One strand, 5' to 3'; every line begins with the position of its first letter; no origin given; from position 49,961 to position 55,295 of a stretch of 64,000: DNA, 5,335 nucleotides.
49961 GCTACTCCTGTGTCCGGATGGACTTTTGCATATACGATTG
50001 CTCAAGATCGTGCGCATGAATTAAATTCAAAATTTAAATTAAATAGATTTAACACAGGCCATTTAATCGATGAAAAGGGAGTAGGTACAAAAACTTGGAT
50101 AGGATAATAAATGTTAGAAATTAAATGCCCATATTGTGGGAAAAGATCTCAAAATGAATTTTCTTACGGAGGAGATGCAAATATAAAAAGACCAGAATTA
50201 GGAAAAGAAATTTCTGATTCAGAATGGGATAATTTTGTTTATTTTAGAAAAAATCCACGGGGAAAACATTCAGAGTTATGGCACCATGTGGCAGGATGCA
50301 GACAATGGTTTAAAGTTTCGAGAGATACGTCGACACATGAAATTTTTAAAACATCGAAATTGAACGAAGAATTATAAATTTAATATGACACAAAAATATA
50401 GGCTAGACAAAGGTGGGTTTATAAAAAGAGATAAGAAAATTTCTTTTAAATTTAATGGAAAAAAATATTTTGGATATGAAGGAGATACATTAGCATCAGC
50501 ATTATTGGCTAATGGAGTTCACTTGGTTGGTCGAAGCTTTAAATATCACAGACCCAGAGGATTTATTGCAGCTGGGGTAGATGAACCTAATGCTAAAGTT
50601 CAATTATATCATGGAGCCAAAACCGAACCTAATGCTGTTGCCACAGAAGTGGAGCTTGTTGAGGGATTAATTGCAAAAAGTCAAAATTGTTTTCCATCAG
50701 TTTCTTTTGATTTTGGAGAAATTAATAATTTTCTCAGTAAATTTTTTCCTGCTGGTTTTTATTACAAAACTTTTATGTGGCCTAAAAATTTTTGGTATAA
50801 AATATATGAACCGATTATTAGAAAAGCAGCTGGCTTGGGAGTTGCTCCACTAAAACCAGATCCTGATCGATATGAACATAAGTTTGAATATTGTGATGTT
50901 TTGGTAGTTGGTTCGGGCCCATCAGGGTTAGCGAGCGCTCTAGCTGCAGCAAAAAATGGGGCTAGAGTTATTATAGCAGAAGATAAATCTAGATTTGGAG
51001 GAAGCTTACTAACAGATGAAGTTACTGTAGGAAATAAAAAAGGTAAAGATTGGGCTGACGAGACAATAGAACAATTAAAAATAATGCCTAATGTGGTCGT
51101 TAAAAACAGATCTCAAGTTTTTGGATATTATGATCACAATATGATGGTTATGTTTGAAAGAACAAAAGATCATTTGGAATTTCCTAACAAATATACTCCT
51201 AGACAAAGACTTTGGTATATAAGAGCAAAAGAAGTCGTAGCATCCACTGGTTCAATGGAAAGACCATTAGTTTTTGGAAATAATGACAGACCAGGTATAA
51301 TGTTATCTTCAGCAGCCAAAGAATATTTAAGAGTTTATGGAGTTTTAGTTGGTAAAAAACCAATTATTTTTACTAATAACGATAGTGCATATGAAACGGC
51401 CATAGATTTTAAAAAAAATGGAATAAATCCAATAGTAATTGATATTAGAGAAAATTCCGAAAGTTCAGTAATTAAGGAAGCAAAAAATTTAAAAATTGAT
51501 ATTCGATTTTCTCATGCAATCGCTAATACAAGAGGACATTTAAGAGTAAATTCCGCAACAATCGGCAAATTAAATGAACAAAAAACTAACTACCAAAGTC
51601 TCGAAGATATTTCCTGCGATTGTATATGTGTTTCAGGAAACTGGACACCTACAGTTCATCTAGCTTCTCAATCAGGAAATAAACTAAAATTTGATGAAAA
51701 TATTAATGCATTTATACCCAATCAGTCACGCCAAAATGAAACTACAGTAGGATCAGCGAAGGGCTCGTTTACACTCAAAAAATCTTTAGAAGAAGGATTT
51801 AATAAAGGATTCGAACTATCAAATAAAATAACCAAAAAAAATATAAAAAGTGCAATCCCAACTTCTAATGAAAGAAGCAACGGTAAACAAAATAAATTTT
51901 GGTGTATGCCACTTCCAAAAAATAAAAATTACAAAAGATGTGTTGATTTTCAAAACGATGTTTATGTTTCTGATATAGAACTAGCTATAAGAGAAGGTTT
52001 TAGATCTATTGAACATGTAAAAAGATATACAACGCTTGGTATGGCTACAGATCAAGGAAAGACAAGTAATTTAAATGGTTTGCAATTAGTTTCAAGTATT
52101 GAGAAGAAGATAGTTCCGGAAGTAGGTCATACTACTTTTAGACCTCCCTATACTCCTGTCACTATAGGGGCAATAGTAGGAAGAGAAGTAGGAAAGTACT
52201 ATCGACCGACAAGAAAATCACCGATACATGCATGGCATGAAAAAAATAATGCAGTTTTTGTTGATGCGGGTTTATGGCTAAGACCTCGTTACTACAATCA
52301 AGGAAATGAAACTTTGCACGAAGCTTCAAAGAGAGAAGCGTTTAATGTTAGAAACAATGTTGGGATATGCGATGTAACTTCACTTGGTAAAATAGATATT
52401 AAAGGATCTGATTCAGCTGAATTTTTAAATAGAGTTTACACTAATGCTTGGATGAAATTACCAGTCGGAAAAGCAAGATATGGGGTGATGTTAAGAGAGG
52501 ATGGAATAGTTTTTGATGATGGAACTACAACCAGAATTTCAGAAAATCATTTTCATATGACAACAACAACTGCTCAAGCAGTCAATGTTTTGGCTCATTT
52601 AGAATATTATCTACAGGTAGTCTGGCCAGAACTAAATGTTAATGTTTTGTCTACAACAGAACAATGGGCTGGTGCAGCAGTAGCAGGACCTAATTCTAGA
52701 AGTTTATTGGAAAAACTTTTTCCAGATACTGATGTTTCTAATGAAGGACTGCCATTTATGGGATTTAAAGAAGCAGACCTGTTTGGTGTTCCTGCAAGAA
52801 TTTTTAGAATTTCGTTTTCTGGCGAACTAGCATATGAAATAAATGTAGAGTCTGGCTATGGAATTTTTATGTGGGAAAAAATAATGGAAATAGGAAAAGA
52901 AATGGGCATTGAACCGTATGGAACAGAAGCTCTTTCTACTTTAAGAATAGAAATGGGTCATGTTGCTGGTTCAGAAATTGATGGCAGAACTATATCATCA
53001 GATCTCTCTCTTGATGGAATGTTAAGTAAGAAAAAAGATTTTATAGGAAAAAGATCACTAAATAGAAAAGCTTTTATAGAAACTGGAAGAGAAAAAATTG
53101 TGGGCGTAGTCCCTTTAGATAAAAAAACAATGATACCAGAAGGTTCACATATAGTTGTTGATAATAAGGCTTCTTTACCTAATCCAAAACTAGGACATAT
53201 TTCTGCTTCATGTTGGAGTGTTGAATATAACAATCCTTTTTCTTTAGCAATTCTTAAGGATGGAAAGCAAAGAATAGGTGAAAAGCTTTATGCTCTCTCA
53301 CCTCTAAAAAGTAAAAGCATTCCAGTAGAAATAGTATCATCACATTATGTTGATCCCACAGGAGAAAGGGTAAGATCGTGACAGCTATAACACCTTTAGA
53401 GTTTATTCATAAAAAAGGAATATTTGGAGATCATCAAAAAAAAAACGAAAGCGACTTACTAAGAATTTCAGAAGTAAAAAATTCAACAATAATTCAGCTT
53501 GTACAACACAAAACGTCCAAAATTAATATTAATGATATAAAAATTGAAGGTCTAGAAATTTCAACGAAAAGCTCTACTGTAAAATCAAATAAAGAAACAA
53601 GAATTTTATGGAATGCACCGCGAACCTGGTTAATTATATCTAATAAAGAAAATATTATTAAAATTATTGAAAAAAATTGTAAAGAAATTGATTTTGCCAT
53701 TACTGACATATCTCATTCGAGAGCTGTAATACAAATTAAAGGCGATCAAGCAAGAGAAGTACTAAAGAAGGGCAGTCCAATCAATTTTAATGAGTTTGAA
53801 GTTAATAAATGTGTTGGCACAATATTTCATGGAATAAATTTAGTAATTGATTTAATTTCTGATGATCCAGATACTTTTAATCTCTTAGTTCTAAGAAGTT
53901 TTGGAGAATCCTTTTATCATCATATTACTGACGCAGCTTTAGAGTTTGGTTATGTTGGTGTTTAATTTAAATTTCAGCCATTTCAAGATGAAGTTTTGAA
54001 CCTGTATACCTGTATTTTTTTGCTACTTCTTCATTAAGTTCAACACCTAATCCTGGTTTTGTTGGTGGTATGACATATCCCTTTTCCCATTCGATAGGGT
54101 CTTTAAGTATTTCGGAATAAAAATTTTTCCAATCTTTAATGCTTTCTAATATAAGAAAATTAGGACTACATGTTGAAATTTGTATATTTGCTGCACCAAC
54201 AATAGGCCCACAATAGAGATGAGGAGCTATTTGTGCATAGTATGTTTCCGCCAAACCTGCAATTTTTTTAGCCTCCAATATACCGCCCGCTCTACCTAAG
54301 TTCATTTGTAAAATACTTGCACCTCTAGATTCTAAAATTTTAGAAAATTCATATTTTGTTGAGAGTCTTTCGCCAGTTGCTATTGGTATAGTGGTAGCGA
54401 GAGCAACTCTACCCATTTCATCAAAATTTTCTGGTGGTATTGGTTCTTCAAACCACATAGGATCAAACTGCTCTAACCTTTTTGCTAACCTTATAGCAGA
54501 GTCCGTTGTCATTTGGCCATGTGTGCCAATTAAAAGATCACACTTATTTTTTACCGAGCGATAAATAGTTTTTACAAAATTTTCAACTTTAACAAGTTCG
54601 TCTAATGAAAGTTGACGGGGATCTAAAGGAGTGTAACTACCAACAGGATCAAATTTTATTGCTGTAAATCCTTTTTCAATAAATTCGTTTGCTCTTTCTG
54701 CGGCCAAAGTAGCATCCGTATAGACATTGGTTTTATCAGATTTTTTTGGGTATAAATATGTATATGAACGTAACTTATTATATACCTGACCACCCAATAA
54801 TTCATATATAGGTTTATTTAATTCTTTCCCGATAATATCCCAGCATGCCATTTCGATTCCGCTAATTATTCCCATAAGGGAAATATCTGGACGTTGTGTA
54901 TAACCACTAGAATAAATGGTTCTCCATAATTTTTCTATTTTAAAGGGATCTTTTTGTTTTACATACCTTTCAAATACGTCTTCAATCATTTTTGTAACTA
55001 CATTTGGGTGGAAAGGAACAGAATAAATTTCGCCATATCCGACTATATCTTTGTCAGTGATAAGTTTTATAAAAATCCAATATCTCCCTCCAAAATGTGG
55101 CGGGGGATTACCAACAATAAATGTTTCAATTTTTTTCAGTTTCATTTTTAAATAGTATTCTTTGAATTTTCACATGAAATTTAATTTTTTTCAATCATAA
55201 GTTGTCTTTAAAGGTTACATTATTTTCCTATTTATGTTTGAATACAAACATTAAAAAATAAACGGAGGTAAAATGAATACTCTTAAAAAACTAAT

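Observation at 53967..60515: Uncharacterised catabolic locus: enolase-superfamily enzyme plus betaine-type SBP/permease (no ATPase), M19-like protein, 556-aa unknown and DUF3726-like protein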

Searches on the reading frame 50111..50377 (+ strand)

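Call 96: search_protein_families(library=ncbifam, proteins=[window:50111-50377:+], max_evalue=0.00001)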
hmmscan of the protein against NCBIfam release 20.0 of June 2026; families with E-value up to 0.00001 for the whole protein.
window:50111-50377:+ (88 aa): 1 family
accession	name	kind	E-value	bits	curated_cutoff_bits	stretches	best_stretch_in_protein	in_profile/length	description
TIGR01374.1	soxD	subfamily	5e-35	119.6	116.5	1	4-85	2-82/83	sarcosine oxidase subunit delta family protein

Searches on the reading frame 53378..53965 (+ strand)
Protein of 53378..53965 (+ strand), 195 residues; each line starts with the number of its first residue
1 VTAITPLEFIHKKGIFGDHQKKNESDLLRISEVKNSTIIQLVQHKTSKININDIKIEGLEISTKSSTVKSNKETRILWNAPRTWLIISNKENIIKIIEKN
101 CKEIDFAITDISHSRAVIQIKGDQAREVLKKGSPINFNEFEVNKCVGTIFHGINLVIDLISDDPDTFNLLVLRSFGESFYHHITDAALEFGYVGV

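Call 96: search_protein_families(library=ncbifam, proteins=[window:53378-53965:+], max_evalue=0.00001)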
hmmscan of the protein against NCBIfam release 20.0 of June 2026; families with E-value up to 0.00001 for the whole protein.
window:53378-53965:+ (195 aa): 1 family
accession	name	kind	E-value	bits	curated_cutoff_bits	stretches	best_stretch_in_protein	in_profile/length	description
TIGR01375.1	soxG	subfamily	8.1e-26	90.7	143.95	1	57-189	17-152/152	sarcosine oxidase subunit gamma family protein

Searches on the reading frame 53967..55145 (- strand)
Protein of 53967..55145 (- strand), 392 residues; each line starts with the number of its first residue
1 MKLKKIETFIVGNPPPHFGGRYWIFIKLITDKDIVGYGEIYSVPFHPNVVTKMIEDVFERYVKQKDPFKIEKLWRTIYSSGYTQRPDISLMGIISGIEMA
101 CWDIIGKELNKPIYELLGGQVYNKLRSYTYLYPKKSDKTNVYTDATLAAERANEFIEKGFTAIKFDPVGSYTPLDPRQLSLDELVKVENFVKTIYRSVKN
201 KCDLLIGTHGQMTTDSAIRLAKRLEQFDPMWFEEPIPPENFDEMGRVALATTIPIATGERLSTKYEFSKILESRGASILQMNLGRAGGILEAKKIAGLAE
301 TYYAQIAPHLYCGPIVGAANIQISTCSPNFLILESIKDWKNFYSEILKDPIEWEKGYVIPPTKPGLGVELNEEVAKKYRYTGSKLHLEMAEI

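Call 3: search_protein_families(library=pfam, proteins=[window:53967-55145:-], max_evalue=0.01)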
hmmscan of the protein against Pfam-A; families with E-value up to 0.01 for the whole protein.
window:53967-55145:- (392 aa): 2 families
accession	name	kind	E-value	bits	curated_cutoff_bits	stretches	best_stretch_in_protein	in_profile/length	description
PF13378.12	MR_MLE_C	-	2.6e-55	187.9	29.4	1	149-374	3-219/219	Enolase C-terminal domain-like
PF02746.21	MR_MLE_N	-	9e-13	48.9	22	1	23-118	28-117/117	Mandelate racemase / muconate lactonizing enzyme, N-terminal domain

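Call 4: search_protein_families(library=ncbifam, proteins=[window:53967-55145:-], max_evalue=0.01)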
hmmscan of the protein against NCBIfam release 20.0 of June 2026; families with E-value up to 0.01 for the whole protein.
window:53967-55145:- (392 aa): 13 families
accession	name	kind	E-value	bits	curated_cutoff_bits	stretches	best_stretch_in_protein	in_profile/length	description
NF010624.0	PRK14017.1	equivalog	1.6e-78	264.5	311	1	1-383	1-365/382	galactonate dehydratase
NF040790.2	glucon_galact_dh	equivalog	4.6e-77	259.5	750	1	3-385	3-376/390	bifunctional D-gluconate/D-galactonate dehydratase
NF043051.1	ManoateDhtManD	equivalog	6e-51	173.5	550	1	19-385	13-390/403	D-mannonate dehydratase ManD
NF011654.0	PRK15072.1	subfamily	6.2e-49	166.9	430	1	20-387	14-393/404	D-galactonate dehydratase family protein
NF040866.1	AraD_Arch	equivalog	2.2e-45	155.2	650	1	27-379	38-370/372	arabinonate dehydratase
NF011968.0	PRK15440.1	equivalog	1.2e-26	93.5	393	2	206-380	214-393/395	L-rhamnonate dehydratase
NF047820.1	TalGalacDh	equivalog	3.7e-25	88.6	500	1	26-375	41-361/371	L-talarate/galactarate dehydratase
TIGR02534.1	mucon_cyclo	subfamily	7.4e-20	71.3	334.95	1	95-379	101-366/368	muconate/chloromuconate family cycloisomerase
NF043002.1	HProlDhtase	equivalog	2.4e-14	53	500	1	28-373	38-357/366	cis-3-hydroxy-L-proline dehydratase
TIGR01928.1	menC_lowGC_arch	equivalog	1.5e-09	37.4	200.65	1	220-305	192-277/325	o-succinylbenzoate synthase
NF041118.1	A_G_epim_Thtga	equivalog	1e-07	31.5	500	1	26-301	34-282/341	L-Ala-D/L-Glu epimerase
TIGR03247.1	glucar-dehydr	equivalog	6.9e-05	21.7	828.7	0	339-377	367-404/441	glucarate dehydratase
TIGR01927.1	menC_gam_Gplu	equivalog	0.0005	19.4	130.55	1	181-282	134-238/307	o-succinylbenzoate synthase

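Call 15: search_solved_structures(query=window:53967-55145:-, max_evalue=1e-20)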
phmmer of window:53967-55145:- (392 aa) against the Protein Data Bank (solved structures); distinct sequences matched with E-value up to 1e-20: 57.
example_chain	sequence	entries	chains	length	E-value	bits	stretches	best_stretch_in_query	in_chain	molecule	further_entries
4e5t_A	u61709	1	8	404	1e-163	548.4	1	1-390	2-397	Mandelate racemase / muconate lactonizing enzyme, C-terminal domain protein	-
4e4u_A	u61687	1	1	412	1.2e-157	528.4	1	1-391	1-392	Mandalate racemase/muconate lactonizing enzyme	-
3t4w_A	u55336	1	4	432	4.7e-123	414.5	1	1-391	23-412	Mandelate racemase/muconate lactonizing enzyme family protein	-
3rcy_A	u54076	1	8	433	1.1e-119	403.3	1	2-391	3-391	Mandelate racemase/muconate lactonizing enzyme-like protein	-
4j3z_A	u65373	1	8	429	2.9e-114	385.6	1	2-390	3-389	Mandelate racemase/muconate lactonizing enzyme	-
2poz_A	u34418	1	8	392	2.3e-52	181.7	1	22-378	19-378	Putative dehydratase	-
2gl5_A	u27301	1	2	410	1e-51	179.6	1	24-379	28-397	putative dehydratase protein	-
4e6m_A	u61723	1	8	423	1.9e-51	178.7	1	24-378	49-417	Putative dehydratase protein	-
3rr1_A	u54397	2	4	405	3.4e-51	177.9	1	22-374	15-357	Putative D-galactonate dehydratase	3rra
2pod_A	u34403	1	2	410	3.5e-42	148.2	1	148-377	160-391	Mandelate racemase / muconate lactonizing enzyme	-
4dx3_A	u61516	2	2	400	2.5e-41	145.4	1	21-379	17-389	Mandelate racemase / muconate lactonizing enzyme family protein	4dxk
2qq6_A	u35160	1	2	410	2.8e-41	145.3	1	36-381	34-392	Mandelate racemase/muconate lactonizing enzyme-like protein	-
4jn7_A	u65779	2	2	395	8e-40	140.5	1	23-377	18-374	ENOLASE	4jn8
3sjn_A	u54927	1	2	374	1e-38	136.8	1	22-380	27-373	Mandelate racemase/muconate lactonizing protein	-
2ox4_A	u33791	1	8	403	2e-37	132.6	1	1-376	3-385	Putative mandelate racemase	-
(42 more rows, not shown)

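Call 79: search_dna_similar(query=window:53967-55145:-, collection=plasmids, mode=protein, max_rows=25, max_evalue=1e-60)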
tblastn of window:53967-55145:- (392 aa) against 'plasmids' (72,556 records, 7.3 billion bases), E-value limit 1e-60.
Records with a match: 92; places in all: 95; records where one place covers at least 80% of the query: 90.
Best place of each record, by identity: 60-80% 2; <60% 90.
By first word of the organism name: Leisingera 17; Ensifer 12; Halorussus 8; Haladaptatus 7; Burkholderia 6; Caballeronia 5; Shinella 5; Haloprofundus 3; Haloferax 3; Sinorhizobium 2; and 21 more.
By predicted mobility (MOB-suite, as given by PLSDB): non-mobilizable 82; conjugative 7; mobilizable 3.
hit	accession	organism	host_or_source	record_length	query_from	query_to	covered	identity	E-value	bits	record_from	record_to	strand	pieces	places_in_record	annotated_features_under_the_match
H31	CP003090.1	Burkholderia sp. YI23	-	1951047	1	390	99%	60.1%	6e-162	510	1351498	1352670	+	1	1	Mandelate racemase/muconate lactonizing protein | major facilitator superfamily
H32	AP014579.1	Burkholderia sp. RPE67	Riptortus pedestris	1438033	1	390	99%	60.1%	6e-162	510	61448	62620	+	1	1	mandelate racemase/muconate lactonizing protein | major facilitator superfamily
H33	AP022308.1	Burkholderia sp. SFA1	-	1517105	1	390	99%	59.8%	1e-161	509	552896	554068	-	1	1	isomerase | MFS transporter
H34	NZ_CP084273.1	Caballeronia grimmiae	Leptoglossus zonatus,Cell culture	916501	1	390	99%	59.8%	2e-161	509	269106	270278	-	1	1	mandelate racemase/muconate lactonizing enzyme family protein | MFS transporter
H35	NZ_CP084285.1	Caballeronia zhejiangensis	Anasa tristis,Cell culture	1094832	1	390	99%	59.8%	1e-160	506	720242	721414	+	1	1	none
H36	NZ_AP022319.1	Burkholderia sp. THE68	Togo hemipterus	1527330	1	390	99%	59.6%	7e-159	501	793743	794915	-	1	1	none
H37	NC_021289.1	Caballeronia insecticola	-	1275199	1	390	99%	59.3%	2e-159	503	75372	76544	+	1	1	none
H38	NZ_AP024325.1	Caballeronia sp. NK8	-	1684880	1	390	99%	59.3%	7e-159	501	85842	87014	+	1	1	none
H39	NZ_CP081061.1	Leisingera aquaemixtae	-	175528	1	391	100%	58.9%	9e-156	493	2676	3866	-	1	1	mandelate racemase/muconate lactonizing enzyme family protein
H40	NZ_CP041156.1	Leisingera aquaemixtae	cell culture,Biocathode MCL, marine ...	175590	1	391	100%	58.9%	7e-155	490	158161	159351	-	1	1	mandelate racemase/muconate lactonizing enzyme family protein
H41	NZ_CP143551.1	Burkholderia multivorans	Homo sapiens,bronchoalveolar lavage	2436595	1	391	100%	58.9%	6e-158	499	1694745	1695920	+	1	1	none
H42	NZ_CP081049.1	Leisingera aquaemixtae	-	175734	1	391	100%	58.7%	2e-155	491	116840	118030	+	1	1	mandelate racemase/muconate lactonizing enzyme family protein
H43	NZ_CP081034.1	Leisingera aquaemixtae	-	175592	1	391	100%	58.7%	1e-154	489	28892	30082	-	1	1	mandelate racemase/muconate lactonizing enzyme family protein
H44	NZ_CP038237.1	Leisingera sp. NJS201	cell culture,Marine Biofilm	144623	1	391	100%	58.4%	6e-153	484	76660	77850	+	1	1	mandelate racemase/muconate lactonizing enzyme family protein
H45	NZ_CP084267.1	Caballeronia sp. Lep1P3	Leptoglossus zonatus,Cell culture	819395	1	390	99%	58.6%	5e-160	504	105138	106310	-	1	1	mandelate racemase/muconate lactonizing enzyme family protein | MFS transporter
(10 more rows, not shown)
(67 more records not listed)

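Call 80: get_annotated_region(hit=H39, flank=8000)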
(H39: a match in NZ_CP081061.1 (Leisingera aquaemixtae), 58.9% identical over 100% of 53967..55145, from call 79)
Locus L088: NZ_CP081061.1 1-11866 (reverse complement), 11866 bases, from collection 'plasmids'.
description: Leisingera aquaemixtae strain M602 plasmid unnamed3, complete sequence
organism: Leisingera aquaemixtae (NCBI taxid 1396826)
taxonomy: Bacteria; Pseudomonadota; Alphaproteobacteria; Rhodobacterales; Roseobacteraceae; Leisingera; Leisingera aquaemixtae
host: -; source: -; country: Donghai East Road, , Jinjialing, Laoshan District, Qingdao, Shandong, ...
typing (MOB-suite, as given by PLSDB): non-mobilizable
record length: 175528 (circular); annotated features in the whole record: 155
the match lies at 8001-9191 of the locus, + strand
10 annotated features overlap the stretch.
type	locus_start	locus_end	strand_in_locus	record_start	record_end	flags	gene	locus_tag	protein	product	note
CDS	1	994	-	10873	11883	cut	-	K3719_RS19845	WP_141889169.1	TAXI family TRAP transporter solute-binding subunit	-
CDS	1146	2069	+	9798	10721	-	-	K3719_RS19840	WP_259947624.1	LysR family transcriptional regulator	-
CDS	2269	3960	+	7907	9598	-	-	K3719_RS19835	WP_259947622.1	thiamine pyrophosphate-binding protein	-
CDS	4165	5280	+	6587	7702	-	-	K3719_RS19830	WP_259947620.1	cystathionine gamma-lyase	GO:0019346 - transsulfuration [Evidence IEA]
CDS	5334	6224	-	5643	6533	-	-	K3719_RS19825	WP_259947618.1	LysR substrate-binding domain-containing protein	-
CDS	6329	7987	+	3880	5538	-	-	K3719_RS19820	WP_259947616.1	GMC family oxidoreductase N-terminal domain-containing protein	-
CDS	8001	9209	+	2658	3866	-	-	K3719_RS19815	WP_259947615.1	mandelate racemase/muconate lactonizing enzyme family protein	-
CDS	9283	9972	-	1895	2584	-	-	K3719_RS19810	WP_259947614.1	extracellular solute-binding protein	-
CDS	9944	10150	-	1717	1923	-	-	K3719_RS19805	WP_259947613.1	hypothetical protein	-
CDS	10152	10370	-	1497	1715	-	-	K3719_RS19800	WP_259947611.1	hypothetical protein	-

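Call 81: get_annotated_region(hit=H34, flank=8000)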
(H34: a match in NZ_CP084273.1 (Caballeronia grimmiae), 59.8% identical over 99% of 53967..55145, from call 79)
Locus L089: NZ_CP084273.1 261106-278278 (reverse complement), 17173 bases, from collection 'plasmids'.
description: Caballeronia grimmiae strain Lep1A1 plasmid p1, complete sequence
organism: Caballeronia grimmiae (NCBI taxid 1071679)
taxonomy: Bacteria; Pseudomonadota; Betaproteobacteria; Burkholderiales; Burkholderiaceae; Caballeronia; Caballeronia grimmiae
host: -; source: Leptoglossus zonatus,Cell culture; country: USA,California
typing (MOB-suite, as given by PLSDB): non-mobilizable
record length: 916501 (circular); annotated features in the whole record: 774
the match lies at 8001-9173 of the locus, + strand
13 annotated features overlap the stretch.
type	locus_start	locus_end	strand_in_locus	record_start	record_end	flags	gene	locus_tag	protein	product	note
CDS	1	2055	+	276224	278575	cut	-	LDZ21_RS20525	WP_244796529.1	glycogen debranching N-terminal domain-containing protein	-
CDS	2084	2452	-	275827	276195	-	-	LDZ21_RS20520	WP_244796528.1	hypothetical protein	-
CDS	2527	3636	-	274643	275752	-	-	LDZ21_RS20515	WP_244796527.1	NADH:flavin oxidoreductase/NADH oxidase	-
CDS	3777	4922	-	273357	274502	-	-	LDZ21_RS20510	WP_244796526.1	porin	-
CDS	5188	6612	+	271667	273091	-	aldA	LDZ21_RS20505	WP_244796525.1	aldehyde dehydrogenase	-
CDS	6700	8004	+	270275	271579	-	-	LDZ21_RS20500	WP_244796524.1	MFS transporter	GO:0055085 - transmembrane transport [Evidence IEA]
CDS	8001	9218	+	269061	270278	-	-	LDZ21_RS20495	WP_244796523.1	mandelate racemase/muconate lactonizing enzyme family protein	-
CDS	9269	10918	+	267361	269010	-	-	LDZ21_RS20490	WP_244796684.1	GMC family oxidoreductase N-terminal domain-containing protein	-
CDS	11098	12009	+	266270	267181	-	-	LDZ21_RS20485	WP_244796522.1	LysR substrate-binding domain-containing protein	-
CDS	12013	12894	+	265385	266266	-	-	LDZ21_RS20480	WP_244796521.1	LysR substrate-binding domain-containing protein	-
CDS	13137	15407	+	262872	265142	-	-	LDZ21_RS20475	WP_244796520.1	multicopper oxidase domain-containing protein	-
CDS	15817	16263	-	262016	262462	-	-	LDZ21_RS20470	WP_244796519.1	type II 3-dehydroquinate dehydratase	-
CDS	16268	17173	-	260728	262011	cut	-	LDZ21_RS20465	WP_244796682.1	MFS transporter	GO:0055085 - transmembrane transport [Evidence IEA]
